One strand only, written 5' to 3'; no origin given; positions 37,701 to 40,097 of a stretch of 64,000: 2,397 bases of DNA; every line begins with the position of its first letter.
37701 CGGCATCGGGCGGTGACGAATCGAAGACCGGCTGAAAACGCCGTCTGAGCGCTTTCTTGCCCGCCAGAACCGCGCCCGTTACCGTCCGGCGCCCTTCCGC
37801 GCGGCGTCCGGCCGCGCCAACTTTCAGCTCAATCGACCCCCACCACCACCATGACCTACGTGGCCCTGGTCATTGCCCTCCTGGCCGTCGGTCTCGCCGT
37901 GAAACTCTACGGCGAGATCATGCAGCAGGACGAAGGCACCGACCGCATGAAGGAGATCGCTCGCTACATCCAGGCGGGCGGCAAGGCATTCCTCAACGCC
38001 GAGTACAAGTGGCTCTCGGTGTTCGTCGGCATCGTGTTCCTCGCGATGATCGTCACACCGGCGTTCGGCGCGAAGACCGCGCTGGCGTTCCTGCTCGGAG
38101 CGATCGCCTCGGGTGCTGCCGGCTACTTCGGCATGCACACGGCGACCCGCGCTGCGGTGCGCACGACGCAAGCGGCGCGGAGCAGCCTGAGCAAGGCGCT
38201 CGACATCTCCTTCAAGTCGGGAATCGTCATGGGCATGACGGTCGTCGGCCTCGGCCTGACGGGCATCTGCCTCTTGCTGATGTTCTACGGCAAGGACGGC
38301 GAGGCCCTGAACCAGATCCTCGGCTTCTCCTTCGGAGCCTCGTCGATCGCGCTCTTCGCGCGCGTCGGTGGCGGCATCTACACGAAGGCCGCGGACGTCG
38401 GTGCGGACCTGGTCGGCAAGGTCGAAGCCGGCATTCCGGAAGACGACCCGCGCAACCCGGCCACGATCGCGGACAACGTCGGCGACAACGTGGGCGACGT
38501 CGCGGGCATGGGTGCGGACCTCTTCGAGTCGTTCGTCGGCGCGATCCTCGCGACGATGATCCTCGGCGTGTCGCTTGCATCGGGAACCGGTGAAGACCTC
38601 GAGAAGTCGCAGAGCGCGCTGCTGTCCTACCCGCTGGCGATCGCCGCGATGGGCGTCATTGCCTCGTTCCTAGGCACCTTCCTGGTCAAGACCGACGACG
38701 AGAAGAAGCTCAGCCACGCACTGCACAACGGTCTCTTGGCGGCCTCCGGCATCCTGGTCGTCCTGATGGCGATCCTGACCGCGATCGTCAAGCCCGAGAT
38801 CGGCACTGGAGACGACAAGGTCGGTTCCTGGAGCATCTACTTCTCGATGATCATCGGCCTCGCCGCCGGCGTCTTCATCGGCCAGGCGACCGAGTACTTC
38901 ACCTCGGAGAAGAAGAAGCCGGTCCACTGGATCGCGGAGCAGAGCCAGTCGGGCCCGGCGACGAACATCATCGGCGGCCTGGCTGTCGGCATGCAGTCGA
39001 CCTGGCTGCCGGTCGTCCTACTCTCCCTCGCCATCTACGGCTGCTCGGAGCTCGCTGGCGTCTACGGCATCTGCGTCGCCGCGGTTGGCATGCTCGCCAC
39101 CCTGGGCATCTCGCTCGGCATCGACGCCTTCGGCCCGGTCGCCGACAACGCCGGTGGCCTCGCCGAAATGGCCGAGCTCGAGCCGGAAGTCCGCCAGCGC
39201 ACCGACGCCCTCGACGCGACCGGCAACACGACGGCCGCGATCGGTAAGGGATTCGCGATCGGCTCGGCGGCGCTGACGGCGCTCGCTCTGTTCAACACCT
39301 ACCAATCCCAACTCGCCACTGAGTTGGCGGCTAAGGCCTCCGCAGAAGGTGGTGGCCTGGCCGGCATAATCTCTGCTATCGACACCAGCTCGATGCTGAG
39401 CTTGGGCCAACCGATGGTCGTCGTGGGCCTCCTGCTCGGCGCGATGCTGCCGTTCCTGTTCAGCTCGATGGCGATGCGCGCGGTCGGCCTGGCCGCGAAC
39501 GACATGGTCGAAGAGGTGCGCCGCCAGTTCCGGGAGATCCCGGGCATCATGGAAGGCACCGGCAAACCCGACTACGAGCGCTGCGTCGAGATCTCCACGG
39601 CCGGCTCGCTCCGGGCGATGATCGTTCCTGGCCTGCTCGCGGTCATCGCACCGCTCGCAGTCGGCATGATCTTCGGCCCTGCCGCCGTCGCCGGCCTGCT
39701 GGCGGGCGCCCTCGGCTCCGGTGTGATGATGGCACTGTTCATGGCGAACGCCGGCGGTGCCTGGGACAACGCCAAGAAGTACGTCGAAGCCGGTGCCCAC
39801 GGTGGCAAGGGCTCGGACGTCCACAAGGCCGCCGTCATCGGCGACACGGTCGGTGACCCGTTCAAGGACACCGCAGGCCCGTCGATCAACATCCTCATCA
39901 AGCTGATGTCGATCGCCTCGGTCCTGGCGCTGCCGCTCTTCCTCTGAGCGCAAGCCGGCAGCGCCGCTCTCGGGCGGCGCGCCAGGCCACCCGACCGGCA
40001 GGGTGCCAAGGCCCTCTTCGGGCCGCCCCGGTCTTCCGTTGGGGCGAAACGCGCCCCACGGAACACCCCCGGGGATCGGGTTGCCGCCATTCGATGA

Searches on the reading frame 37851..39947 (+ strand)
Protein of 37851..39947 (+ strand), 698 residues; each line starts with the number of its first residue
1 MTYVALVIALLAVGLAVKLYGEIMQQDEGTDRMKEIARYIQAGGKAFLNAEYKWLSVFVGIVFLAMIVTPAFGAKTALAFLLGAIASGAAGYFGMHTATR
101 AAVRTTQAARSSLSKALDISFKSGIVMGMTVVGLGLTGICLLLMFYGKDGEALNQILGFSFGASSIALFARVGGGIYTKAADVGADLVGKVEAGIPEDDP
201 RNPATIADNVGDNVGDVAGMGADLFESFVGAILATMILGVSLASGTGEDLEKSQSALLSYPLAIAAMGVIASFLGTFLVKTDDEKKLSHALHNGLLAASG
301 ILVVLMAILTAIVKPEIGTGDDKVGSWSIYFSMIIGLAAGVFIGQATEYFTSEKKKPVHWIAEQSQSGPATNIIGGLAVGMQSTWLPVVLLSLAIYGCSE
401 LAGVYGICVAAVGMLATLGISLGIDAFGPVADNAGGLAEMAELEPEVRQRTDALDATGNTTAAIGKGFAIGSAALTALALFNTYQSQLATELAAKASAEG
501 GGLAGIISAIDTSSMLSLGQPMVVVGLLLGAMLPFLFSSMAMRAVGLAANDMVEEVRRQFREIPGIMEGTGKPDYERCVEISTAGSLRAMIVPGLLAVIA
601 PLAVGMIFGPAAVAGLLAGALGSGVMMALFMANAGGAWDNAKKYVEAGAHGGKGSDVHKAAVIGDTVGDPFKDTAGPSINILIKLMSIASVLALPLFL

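Call 59: search_protein_families(library=pfam, proteins=[window:37851-39947:+], max_evalue=0.0001)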
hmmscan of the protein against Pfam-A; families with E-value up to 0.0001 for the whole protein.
window:37851-39947:+ (698 aa): 1 family
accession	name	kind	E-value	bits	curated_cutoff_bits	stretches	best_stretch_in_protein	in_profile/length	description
PF03030.21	H_PPase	-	2e-269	896.2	29.7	1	11-692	2-644/645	Inorganic H+ pyrophosphatase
